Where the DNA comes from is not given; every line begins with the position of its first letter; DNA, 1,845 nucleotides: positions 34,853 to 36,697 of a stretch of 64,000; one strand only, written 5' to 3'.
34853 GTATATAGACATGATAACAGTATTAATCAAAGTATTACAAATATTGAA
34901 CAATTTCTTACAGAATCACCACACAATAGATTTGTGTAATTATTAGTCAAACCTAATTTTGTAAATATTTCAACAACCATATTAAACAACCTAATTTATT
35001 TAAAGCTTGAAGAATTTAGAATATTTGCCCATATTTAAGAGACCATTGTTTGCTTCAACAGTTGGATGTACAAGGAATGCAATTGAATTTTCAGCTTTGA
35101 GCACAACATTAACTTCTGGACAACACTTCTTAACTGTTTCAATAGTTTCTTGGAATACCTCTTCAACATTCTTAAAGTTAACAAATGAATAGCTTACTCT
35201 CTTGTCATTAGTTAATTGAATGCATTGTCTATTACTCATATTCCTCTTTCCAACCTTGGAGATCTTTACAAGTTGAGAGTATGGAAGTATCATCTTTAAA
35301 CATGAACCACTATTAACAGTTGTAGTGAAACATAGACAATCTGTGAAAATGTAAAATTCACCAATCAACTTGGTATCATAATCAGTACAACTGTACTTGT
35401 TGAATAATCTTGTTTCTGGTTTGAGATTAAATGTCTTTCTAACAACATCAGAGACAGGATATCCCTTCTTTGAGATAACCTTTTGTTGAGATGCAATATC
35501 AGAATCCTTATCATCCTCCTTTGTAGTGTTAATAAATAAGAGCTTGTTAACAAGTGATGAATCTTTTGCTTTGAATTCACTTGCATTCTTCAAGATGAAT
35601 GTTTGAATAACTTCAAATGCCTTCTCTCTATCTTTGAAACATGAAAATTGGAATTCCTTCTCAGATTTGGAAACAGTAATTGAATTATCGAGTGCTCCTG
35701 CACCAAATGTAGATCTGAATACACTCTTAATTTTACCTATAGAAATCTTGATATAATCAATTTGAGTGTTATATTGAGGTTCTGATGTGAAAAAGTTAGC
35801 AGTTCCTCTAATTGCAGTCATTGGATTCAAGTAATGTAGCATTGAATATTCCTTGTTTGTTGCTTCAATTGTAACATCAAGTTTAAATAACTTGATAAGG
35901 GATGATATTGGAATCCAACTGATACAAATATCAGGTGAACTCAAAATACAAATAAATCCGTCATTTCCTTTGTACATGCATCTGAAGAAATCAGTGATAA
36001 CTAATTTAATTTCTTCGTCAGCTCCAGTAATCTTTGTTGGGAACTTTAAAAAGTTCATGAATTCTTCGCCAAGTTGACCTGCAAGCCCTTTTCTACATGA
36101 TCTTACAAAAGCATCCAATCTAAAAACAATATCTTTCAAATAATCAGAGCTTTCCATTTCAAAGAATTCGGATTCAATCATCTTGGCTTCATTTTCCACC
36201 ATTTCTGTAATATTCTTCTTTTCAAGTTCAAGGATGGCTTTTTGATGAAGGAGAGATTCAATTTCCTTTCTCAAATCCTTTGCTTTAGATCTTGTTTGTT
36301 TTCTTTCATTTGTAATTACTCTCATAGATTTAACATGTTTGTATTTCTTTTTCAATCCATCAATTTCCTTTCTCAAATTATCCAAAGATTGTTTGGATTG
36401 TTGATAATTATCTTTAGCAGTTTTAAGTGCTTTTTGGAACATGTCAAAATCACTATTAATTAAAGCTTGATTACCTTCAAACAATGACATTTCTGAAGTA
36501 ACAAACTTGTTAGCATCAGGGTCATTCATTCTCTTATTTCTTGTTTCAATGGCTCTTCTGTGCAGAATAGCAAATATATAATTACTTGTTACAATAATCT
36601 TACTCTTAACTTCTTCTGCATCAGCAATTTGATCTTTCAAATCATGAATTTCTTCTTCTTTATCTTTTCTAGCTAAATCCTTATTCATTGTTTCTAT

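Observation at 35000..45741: Giant Kelch-TPR-GRAM protein (~3500 aa) assembled from three ORF fragments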

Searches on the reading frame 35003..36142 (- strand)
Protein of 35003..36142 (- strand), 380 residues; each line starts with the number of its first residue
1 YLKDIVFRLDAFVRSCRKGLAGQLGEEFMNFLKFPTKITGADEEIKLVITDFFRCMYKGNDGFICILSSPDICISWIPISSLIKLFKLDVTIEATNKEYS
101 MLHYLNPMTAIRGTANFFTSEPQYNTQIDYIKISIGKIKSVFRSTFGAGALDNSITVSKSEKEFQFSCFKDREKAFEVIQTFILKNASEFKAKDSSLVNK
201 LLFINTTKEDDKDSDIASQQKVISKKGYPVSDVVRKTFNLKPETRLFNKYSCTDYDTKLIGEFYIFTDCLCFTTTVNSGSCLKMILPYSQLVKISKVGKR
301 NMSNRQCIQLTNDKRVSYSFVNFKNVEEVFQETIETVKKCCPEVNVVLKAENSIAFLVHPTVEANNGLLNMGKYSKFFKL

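Call 62: predict_structure(alignment_id=A2)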
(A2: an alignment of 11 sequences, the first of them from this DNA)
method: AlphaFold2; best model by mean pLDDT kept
length: 380 residues; sequences in the alignment: 11
mean_pLDDT: 67.8   pTM: 0.41
mean pLDDT of the five models: 67.8, 65.7, 65.5, 65.4, 64.3
residues with pLDDT >= 90: 99; 70-90: 109; 50-70: 29; < 50: 143
segments of 3 or more residues with pLDDT < 50: 1-28, 30-45, 86-127, 146-150, 191-224, 363-371, 376-380
pLDDT, mean of each block of 10 residues (from residue 1): 41 41 44 38 57 87 83 85 50 34 37 34 45 87 62 80 88 89 75 42 39 36 64 90 93 92 96 76 91 83 73 93 93 93 85 85 49 47
secondary structure, 60 per line:
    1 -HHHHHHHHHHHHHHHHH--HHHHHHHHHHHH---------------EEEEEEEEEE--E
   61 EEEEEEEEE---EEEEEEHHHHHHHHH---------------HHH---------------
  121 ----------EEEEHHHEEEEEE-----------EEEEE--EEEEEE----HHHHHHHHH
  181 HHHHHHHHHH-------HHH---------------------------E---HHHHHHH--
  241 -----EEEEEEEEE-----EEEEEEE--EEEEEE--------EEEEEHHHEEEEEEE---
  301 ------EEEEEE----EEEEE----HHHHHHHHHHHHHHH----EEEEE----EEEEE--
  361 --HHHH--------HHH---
elements in order: H2-18 H21-32 E48-57 E60-69 E73-78 H79-87 E131-134 E138-143 E155-159 E162-167 H172-190 H232-238 E246-254 E260-266 E269-274 E283-287 E291-297 E307-312 E317-321 H326-340 E345-349 E354-358 H363-366
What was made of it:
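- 35570..36004 (-): GRAM-A: upstream, divergent GRAM/PH-like domain with a ~40-aa insertion, aa ~3181-3325. AF2 gives a 7-strand sandwich plus C-terminal helix (call 62).
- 35060..35467 (-): GRAM-B: canonical GRAM domain, aa ~3360-3495. AF2 pLDDT is 85-96 (call 62).
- On GRAM domain (PH-like superfamily): AF2 predicts two such units, with core pLDDT of 85-96 for GRAM-B and 80-89 for GRAM-A (call 62).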

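Call 65: fold_search(model_id=the predicted structure, library=pdb)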
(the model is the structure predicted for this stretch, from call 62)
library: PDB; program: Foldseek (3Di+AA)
matches with E <= 10: 1424; with E <= 0.001: 13
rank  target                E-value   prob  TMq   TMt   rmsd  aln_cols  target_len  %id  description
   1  5yqr                  4.0e-06  1.00  0.26  0.37   2.7       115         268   26  Crystal structure of the PH-like domain of Lam6 (released 2018-01-31)
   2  4tyz_A                1.2e-05  1.00  0.25  0.82   2.2       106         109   18  Crystal structure of the C-terminal domain of an unknown protein from Leishmania infantum (released 2014-08-06)
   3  6vbu_5                1.3e-05  1.00  0.22  0.27  22.6       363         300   12  Structure of the bovine BBSome complex (released 2020-01-29)
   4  6xtb                  2.8e-05  1.00  0.22  0.34  21.4       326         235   10  Subunit BBS 5 of the human core BBSome complex (released 2020-02-19)
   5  7xti_k                3.5e-05  1.00  0.20  0.18  13.8       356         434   13  RNA polymerase II elongation complex transcribing a nucleosome (EC58hex) (released 2022-10-12)
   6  7xsx_k                1.1e-04  1.00  0.19  0.17  15.1       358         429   12  RNA polymerase II elongation complex transcribing a nucleosome (EC49) (released 2022-09-07)
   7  3to1_B                1.3e-04  1.00  0.19  0.31  14.3       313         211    9  Two surfaces on Rtt106 mediate histone binding and chaperone activity (released 2011-12-21)
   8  3to1_A                1.9e-04  1.00  0.19  0.33  12.8       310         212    9  Two surfaces on Rtt106 mediate histone binding and chaperone activity (released 2011-12-21)
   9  3gyo                  2.6e-04  1.00  0.20  0.31  14.5       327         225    9  Se-Met Rtt106p (released 2009-12-08)
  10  3tvv_B                3.0e-04  1.00  0.20  0.30  14.7       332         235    9  Structure of the tandem PH domains of Rtt106 (residues 68-315) (released 2012-02-01)
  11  3tvv_A                6.6e-04  1.00  0.19  0.30  12.8       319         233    8  Structure of the tandem PH domains of Rtt106 (residues 68-315) (released 2012-02-01)
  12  3fss                  7.3e-04  0.99  0.19  0.30  14.0       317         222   10  Structure of the tandem PH domains of Rtt106 (released 2009-12-22)
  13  1zc3_B                7.7e-04  1.00  0.19  0.54   4.4       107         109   16  Crystal structure of the Ral-binding domain of Exo84 in complex with the active RalA (released 2005-06-14)
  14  1zc4_B                1.1e-03  1.00  0.19  0.52   4.4       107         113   16  Crystal structure of the Ral-binding domain of Exo84 in complex with the active RalA (released 2005-06-14)
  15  3odw_A                1.3e-03  1.00  0.21  0.24   5.8       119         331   14  Crystal Structure of the Linker-DH/PH domains of p115-RhoGEF (released 2011-01-05)
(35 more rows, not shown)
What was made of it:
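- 35060..35467 (-): Foldseek top hit is the Lam6 PH-like/GRAM domain 5yqr, E=4e-6, 26% identity (call 65).
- On GRAM domain (PH-like superfamily): Foldseek returns Lam6 GRAM, Leishmania 4tyz, BBS5, the Rtt106 tandem PH and MTMR2 (call 65).
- Closest known: LAM/Ltc. Same: GRAM-B is most similar in fold to the Lam6 GRAM/PH-like domain (5yqr, E=4e-6, 26% identity, call 65).
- The best structural match of GRAM-B is the Lam6 PH-like/GRAM domain (call 65).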

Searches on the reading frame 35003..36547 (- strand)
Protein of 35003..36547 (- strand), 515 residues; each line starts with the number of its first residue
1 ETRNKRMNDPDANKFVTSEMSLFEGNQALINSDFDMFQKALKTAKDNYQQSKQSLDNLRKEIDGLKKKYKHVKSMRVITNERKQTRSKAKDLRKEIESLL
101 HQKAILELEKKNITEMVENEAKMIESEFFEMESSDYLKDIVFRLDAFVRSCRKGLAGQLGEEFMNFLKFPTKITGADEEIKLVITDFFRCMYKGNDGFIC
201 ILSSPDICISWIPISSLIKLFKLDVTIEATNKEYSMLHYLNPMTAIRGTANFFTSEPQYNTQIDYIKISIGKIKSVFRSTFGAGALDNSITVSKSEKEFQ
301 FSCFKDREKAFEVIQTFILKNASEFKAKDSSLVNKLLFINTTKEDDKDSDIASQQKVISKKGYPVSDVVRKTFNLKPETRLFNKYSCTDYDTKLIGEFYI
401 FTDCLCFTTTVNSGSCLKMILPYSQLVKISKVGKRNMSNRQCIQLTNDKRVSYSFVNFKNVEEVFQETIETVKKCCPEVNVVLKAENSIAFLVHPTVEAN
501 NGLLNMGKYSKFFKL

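Call 8: search_protein_families(library=pfam, proteins=[window:35003-36547:-], max_evalue=10)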
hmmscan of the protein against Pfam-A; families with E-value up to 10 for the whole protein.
seq(515 aa): 17 families
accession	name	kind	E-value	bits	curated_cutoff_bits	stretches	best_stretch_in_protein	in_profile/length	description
PF02893.26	GRAM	-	4e-11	43.2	23.6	2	370-472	4-107/112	GRAM domain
PF10046.14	BLOC1_2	-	0.0014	19.3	33.4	1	21-75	9-63/96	Biogenesis of lysosome-related organelles complex-1 subunit 2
PF10774.15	DUF4226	-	0.0051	17.5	23.5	1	18-64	11-56/115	Domain of unknown function (DUF4226)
PF04012.17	PspA_IM30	-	0.0067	16.5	33.9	1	38-127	97-188/220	PspA/IM30 family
PF00038.26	Filament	-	0.01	16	40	1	29-134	44-150/313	Intermediate filament protein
PF11932.13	DUF3450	-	0.018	14.8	32.6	1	29-117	14-102/241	Protein of unknown function (DUF3450)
PF25078.1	DUF7801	-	0.026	15.1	33.2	1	2-102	44-145/155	Domain of unknown function (DUF7801)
PF07926.17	TPR_MLP1_2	-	0.079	13.4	36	1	28-117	25-112/129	TPR/MLP1/MLP2-like protein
PF15917.11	Piezo_TM25-28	-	0.16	11.4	27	1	26-127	183-278/328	Piezo TM25-28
PF04799.18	Fzo_mitofusin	-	0.68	9.8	27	1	39-99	98-155/161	fzo-like conserved region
PF02321.23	OEP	-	0.7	10.1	22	1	39-97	114-174/187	Outer membrane efflux protein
PF11043.13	Anti-RecBCD_p2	-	1.5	9.5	25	1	56-123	17-84/97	Bacteriophage P22, anti-RecBCD protein 2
PF03938.19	OmpH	-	2.4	8.8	32.4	1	32-116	12-93/141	Outer membrane protein (OmpH-like)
PF02601.20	Exonuc_VII_L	-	2.8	7.8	35.9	1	33-116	170-254/315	Exonuclease VII, large subunit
PF07851.19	TMEM120A-B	-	3.4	7.3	29.8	1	49-134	5-88/324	TMEM120A/B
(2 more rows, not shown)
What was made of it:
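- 35060..35467 (-): Pfam GRAM 43.2 bits, E=4e-11 (call 8).
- On GRAM domain (PH-like superfamily): GRAM-B scores 43.2 bits against 23.6 (call 8).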
